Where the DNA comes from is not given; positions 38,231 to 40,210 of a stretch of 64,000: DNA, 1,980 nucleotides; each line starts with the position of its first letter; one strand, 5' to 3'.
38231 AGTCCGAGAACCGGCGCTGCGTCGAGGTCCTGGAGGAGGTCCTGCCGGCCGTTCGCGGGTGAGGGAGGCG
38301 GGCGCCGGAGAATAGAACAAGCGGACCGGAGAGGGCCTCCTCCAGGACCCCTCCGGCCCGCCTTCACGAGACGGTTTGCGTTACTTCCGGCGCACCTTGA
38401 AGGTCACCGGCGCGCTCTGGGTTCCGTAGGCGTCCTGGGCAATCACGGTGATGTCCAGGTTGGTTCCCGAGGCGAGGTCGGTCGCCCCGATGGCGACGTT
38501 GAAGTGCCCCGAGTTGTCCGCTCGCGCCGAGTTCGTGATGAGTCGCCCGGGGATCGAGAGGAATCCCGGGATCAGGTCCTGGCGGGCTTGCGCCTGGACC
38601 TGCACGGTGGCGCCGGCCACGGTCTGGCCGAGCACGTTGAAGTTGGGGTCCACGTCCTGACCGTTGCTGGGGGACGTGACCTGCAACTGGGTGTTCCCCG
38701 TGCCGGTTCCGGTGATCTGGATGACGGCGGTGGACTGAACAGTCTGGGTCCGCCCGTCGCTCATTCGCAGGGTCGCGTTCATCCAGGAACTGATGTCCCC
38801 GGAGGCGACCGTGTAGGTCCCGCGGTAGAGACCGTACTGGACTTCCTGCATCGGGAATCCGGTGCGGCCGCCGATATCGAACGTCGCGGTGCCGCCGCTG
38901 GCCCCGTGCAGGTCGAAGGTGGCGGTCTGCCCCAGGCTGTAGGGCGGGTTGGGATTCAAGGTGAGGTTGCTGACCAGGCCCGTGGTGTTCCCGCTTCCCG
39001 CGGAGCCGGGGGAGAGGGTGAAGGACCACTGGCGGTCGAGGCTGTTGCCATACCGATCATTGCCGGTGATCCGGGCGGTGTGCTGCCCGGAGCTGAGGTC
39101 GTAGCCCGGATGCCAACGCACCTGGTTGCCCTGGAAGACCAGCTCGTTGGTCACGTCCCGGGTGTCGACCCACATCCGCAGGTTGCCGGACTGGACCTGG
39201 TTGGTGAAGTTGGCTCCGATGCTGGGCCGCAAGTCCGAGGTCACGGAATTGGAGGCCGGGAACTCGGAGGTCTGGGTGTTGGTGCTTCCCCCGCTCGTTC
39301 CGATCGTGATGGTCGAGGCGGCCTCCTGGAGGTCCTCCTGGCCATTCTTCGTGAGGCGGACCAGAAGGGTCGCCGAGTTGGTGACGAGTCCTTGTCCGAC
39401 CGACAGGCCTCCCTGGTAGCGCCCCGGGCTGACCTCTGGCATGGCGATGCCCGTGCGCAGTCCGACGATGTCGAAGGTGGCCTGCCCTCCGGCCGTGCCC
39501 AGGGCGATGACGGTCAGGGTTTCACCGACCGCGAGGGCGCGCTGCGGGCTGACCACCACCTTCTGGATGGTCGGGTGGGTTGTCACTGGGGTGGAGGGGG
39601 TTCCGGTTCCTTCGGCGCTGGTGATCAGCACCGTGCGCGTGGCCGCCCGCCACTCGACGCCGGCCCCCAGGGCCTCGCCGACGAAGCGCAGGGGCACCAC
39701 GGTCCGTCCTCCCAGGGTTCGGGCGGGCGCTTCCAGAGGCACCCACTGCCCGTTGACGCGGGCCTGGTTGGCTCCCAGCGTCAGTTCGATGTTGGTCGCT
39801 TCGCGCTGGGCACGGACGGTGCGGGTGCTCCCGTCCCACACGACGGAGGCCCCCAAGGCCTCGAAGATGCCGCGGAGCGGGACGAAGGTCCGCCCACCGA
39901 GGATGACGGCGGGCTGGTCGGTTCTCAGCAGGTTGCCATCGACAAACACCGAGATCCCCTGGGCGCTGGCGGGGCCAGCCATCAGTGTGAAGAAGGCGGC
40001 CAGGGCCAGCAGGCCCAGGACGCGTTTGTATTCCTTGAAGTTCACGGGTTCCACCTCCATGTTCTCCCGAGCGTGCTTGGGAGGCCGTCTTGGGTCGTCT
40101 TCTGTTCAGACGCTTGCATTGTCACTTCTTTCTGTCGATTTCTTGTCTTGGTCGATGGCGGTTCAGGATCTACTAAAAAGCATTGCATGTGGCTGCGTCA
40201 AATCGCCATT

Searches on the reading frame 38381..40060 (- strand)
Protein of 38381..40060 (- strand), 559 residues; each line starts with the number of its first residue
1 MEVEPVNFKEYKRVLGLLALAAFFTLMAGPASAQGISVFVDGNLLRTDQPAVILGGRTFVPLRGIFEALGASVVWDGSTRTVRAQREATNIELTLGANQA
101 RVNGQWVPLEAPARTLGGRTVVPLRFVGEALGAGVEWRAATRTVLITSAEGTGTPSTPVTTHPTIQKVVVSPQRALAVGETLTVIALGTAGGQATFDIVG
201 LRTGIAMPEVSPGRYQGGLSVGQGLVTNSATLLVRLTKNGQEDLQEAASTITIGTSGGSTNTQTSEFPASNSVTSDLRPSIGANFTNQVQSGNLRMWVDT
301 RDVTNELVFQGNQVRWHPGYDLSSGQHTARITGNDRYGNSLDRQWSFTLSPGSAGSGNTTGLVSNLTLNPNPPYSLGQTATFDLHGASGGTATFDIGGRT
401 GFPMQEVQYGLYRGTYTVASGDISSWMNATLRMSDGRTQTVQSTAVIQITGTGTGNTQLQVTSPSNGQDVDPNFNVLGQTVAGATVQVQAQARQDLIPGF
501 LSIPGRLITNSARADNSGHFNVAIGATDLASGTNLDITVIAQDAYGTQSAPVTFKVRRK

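Call 64: search_protein_families(library=pfam, proteins=[window:38381-40060:-], max_evalue=0.0001)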
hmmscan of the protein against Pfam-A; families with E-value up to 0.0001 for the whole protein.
window:38381-40060:- (559 aa): 1 family
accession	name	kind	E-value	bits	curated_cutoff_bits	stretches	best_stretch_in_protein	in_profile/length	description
PF07833.16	Cu_amine_oxidN1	-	1.2e-34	118.9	24.2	1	40-146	2-108/108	Copper amine oxidase N-terminal domain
